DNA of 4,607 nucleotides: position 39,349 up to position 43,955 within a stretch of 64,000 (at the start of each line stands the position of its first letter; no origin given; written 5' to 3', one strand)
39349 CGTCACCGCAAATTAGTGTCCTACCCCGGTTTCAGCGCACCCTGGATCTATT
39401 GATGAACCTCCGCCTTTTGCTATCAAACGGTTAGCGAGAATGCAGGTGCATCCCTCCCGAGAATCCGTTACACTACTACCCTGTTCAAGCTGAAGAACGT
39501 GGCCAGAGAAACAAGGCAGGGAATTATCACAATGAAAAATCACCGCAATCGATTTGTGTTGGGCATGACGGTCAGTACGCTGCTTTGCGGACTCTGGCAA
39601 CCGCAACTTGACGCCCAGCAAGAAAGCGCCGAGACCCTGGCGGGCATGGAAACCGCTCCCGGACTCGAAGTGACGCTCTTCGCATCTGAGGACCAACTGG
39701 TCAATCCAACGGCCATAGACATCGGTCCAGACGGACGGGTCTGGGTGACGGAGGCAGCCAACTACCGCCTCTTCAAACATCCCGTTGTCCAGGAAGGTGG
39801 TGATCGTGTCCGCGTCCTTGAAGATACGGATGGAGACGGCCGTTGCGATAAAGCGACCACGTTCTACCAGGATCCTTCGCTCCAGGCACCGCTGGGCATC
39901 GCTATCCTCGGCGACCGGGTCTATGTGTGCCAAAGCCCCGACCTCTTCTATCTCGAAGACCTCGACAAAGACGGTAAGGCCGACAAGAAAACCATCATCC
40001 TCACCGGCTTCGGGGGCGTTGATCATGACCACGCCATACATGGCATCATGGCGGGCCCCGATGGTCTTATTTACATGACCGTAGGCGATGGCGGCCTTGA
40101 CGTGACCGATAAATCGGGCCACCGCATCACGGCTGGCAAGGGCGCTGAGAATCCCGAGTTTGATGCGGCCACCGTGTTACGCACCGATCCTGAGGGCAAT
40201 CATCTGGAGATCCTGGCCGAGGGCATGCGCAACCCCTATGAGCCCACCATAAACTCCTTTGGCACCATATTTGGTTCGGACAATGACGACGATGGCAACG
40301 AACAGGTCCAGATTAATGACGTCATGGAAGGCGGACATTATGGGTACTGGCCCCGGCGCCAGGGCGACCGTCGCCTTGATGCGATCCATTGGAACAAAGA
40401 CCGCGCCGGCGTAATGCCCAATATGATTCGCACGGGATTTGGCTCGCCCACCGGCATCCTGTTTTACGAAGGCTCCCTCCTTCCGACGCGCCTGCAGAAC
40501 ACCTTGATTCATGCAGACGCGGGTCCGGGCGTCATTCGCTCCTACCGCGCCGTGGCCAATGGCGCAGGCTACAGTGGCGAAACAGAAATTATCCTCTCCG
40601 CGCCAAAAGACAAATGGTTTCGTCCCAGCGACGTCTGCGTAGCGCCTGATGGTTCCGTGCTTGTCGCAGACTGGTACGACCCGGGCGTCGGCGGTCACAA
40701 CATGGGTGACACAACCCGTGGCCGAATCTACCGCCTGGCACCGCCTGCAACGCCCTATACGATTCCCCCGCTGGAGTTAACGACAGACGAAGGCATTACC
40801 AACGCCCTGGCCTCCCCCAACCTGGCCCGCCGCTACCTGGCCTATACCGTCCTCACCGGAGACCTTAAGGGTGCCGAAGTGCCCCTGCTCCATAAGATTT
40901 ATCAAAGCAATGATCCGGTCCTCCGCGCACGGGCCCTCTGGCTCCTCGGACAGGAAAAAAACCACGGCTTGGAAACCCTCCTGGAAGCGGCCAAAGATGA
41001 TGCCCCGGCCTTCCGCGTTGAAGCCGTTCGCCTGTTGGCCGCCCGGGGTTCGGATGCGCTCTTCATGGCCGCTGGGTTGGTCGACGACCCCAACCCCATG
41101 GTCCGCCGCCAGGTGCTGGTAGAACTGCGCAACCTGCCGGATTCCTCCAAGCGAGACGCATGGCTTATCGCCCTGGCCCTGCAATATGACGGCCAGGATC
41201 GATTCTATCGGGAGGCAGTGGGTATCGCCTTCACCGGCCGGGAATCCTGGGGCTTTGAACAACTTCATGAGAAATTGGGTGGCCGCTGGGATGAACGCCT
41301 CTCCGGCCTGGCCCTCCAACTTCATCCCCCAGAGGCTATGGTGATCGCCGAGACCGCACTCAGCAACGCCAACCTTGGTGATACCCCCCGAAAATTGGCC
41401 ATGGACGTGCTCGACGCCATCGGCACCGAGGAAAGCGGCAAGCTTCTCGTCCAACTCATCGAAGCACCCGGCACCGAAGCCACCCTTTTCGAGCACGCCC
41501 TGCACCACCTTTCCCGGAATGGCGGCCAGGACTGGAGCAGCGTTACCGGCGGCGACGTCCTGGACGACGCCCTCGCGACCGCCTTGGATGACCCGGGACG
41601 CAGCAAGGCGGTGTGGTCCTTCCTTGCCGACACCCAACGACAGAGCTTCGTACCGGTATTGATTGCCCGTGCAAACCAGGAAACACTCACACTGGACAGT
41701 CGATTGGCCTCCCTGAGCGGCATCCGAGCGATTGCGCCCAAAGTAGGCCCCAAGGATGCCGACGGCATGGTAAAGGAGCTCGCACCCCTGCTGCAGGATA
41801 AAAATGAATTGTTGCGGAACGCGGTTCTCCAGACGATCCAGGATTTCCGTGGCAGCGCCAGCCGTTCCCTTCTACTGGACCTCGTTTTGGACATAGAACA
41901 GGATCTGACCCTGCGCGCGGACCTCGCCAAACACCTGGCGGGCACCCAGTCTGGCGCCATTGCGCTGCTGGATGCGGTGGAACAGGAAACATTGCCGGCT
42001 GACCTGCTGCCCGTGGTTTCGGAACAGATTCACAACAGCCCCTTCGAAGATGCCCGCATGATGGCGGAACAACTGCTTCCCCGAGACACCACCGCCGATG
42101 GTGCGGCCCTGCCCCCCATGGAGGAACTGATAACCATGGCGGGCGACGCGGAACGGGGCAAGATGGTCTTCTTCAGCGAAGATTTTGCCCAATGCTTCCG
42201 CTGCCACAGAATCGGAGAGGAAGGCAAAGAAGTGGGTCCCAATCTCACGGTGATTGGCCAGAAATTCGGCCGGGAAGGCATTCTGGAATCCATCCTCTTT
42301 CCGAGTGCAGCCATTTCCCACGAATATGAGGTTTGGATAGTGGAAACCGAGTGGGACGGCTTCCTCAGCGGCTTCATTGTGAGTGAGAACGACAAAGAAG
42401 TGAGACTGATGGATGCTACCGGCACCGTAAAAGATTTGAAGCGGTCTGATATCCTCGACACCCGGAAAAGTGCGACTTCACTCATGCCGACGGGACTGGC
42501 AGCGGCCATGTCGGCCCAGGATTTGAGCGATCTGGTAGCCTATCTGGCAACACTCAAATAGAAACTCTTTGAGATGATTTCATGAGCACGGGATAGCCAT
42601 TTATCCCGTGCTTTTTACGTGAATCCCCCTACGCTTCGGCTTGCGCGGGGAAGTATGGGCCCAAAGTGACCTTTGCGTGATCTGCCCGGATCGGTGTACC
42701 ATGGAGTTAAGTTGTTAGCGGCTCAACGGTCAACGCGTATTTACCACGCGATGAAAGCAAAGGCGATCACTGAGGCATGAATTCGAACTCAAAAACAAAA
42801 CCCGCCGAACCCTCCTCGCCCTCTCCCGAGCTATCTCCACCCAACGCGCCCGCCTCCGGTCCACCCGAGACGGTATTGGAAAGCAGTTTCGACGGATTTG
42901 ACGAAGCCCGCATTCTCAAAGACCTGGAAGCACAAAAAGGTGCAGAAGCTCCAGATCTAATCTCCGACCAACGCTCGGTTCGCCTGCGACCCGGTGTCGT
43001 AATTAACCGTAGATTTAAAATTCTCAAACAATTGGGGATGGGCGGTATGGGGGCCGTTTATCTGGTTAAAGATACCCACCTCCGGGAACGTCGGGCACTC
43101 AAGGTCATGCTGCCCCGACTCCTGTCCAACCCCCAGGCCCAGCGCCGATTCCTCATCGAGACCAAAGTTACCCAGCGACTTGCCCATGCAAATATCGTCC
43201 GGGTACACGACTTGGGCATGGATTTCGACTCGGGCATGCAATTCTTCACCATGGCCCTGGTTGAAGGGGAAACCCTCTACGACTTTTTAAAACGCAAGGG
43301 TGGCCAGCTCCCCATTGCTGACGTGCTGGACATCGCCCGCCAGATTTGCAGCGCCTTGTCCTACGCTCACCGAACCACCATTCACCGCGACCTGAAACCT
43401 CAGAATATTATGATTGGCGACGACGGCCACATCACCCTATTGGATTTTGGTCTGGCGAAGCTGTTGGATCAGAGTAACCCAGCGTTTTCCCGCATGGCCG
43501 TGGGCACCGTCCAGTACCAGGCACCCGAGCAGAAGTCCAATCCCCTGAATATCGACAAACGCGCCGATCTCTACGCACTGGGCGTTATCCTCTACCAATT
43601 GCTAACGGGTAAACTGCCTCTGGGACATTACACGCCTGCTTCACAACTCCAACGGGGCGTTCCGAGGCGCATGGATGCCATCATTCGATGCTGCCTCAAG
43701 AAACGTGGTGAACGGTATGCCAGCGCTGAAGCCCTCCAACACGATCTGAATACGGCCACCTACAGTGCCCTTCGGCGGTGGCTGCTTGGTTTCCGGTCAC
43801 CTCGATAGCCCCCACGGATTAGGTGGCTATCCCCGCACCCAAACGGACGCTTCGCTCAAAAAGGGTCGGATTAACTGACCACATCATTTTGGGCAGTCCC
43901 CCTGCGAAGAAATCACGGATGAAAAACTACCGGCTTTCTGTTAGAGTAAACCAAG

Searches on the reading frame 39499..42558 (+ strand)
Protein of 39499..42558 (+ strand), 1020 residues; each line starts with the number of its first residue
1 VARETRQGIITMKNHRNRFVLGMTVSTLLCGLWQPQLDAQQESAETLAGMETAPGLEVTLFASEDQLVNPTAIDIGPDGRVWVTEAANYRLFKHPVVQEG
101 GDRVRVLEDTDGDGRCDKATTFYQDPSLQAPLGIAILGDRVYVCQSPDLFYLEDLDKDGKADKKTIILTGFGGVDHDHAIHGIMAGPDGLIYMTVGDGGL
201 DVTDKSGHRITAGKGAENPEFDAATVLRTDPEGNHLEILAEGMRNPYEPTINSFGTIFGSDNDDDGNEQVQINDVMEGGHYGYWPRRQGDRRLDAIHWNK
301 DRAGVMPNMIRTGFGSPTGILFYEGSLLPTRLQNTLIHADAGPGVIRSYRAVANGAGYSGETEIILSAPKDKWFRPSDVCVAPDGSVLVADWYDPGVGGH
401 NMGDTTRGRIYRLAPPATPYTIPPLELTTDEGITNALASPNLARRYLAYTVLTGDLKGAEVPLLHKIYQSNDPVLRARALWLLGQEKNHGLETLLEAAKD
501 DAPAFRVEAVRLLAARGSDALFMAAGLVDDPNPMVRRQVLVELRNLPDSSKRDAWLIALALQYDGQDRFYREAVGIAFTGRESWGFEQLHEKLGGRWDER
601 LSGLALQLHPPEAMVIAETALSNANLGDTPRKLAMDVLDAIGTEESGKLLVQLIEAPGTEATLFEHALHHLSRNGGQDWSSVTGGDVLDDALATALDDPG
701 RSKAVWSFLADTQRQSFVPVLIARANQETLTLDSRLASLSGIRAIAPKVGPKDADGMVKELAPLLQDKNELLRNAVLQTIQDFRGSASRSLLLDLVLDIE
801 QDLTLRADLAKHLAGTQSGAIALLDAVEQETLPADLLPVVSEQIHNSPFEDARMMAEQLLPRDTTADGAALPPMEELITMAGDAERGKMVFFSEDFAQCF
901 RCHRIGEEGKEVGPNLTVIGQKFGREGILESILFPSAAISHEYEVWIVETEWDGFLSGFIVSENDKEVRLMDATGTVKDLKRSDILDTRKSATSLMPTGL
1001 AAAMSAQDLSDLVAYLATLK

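Call 4: search_protein_families(library=pfam, proteins=[window:39499-42558:+], max_evalue=0.01)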
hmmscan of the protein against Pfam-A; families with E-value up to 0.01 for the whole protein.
window:39499-42558:+ (1020 aa): 7 families
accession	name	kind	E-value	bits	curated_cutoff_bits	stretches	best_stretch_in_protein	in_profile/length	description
PF23500.1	DUF7133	-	5.3e-59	200.9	27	1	44-395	3-350/385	Domain of unknown function (DUF7133)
PF13646.12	HEAT_2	-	1.5e-11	44.8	27.7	2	492-561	2-72/88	HEAT repeats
PF01436.27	NHL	-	3.5e-07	30.4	20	0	375-392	3-20/28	NHL repeat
PF00034.26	Cytochrom_C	-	1.4e-05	26.8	21.3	0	885-927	2-41/90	Cytochrome c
PF07995.17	GSDH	-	2e-05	24.5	25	1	175-389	111-321/332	Glucose / Sorbosone dehydrogenase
PF02985.28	HEAT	-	0.0026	18.3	23.5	0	761-782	5-26/31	HEAT repeat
PF13513.12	HEAT_EZ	-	0.0033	18.4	27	0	735-780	4-52/55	HEAT-like repeat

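Call 5: search_protein_families(library=ncbifam, proteins=[window:39499-42558:+], max_evalue=0.01)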
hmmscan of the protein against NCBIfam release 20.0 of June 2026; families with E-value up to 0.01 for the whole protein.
window:39499-42558:+ (1020 aa): 5 families
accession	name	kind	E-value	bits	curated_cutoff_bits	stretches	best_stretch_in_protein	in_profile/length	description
TIGR02604.1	Piru_Ver_Nterm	subfamily_domain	5.5e-86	289.2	122.2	1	55-415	1-365/367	PVC-type heme-binding CxxCH protein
TIGR02603.1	CxxCH_TIGR02603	domain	1.5e-33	115.6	68.15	1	882-1018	1-133/134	putative heme-binding domain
NF033206.1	ScyE_fam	subfamily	0.0003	20.4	80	0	65-88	5-28/333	ScyD/ScyE family protein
TIGR04485.1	thiosulf_SoxX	equivalog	0.0013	19.4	61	0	897-932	3-42/78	sulfur oxidation c-type cytochrome SoxX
TIGR03606.1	non_repeat_PQQ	subfamily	0.004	16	434.55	0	67-289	29-272/454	glucose/sorbosone family PQQ-dependent dehydrogenase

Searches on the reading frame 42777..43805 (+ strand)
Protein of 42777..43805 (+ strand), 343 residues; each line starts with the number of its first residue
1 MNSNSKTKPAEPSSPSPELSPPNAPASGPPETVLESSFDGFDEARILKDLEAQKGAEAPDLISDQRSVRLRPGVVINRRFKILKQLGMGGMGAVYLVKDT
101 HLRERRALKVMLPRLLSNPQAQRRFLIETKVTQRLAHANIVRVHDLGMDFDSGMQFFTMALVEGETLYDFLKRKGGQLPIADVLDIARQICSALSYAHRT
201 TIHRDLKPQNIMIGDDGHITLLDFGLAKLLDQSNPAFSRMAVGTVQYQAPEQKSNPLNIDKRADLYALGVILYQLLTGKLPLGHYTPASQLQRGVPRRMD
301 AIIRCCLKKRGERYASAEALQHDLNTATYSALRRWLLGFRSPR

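Call 4: search_protein_families(library=pfam, proteins=[window:42777-43805:+], max_evalue=0.01)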
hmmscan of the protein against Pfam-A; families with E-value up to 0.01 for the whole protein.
window:42777-43805:+ (343 aa): 4 families
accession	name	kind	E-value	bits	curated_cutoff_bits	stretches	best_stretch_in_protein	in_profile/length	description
PF00069.31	Pkinase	-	1.9e-42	145.9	31.7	1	81-297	2-212/263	Protein kinase domain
PF07714.23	PK_Tyr_Ser-Thr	-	3e-29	102.5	23.1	1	81-290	2-213/258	Protein tyrosine and serine/threonine kinase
PF01636.29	APH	-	4.3e-08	33.7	23.2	1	197-229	166-199/239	Phosphotransferase enzyme family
PF03109.22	ABC1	-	1.6e-06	27.9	22.9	1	152-233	140-220/244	ABC1 atypical kinase-like domain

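Call 5: search_protein_families(library=ncbifam, proteins=[window:42777-43805:+], max_evalue=0.01)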
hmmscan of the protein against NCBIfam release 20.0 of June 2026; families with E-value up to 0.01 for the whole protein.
window:42777-43805:+ (343 aa): 18 families
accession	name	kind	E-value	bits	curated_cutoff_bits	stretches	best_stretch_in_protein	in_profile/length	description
NF033483.0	PknB_PASTA_kin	equivalog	1.2e-71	242.5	450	1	74-328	3-269/563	Stk1 family PASTA domain-containing Ser/Thr kinase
NF047741.1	antiphage_MADS6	equivalog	2.8e-47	161.5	460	2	58-201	475-611/612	methylation-associated defense system protein kinase MAD6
NF052427.1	StpK7MSMEG_1200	equivalog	7.5e-38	130.4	900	1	80-284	9-211/601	serine/threonine protein kinase StpK7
NF009651.0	PRK13184.1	equivalog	4.2e-35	121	839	1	79-282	3-231/932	serine/threonine-protein kinase PknD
TIGR03903.1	TOMM_kin_cyc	equivalog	2.4e-28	98.6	705.75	1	107-280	7-187/1267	TOMM system kinase/cyclase fusion protein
NF038150.1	lanthi_synth_IV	equivalog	1.4e-24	86.5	650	1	71-309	182-421/851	class IV lanthionine synthetase LanL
NF033442.0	BREX_PglW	equivalog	3e-22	78.2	990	1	59-282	493-710/1391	BREX system serine/threonine kinase PglW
NF053615.1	SerThrKinAfsKStmc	equivalog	3.6e-19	68.9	1300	1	80-326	15-266/809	protein serine/threonine kinase AfsK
NF038151.1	lanthi_synth_III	equivalog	1.8e-14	53.1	575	1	59-280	202-427/833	class III lanthionine synthetase LanKC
NF043056.1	T4SS_LegK1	equivalog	2e-11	43.2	550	1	150-275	149-283/516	Dot/Icm T4SS effector kinase LegK1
NF058632.1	SerThrKinPrkT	equivalog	2.8e-11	43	280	1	71-225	9-163/322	serine/threonine protein kinase PrkT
TIGR03724.2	arch_bud32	equivalog_domain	1.8e-08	34.1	125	1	120-232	35-136/193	KEOPS complex kinase/ATPase Bud32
NF011463.0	PRK14879.1-4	equivalog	8.1e-07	28.7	188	1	109-231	49-164/237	Kae1-associated kinase Bud32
NF011464.0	PRK14879.1-7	equivalog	3.2e-06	27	246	1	155-229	81-151/221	Kae1-associated kinase Bud32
NF007174.0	PRK09605.1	equivalog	3.4e-05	22.5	447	1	119-232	377-478/535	bifunctional N(6)-L-threonylcarbamoyladenine synthase/serine/threonine protein kinase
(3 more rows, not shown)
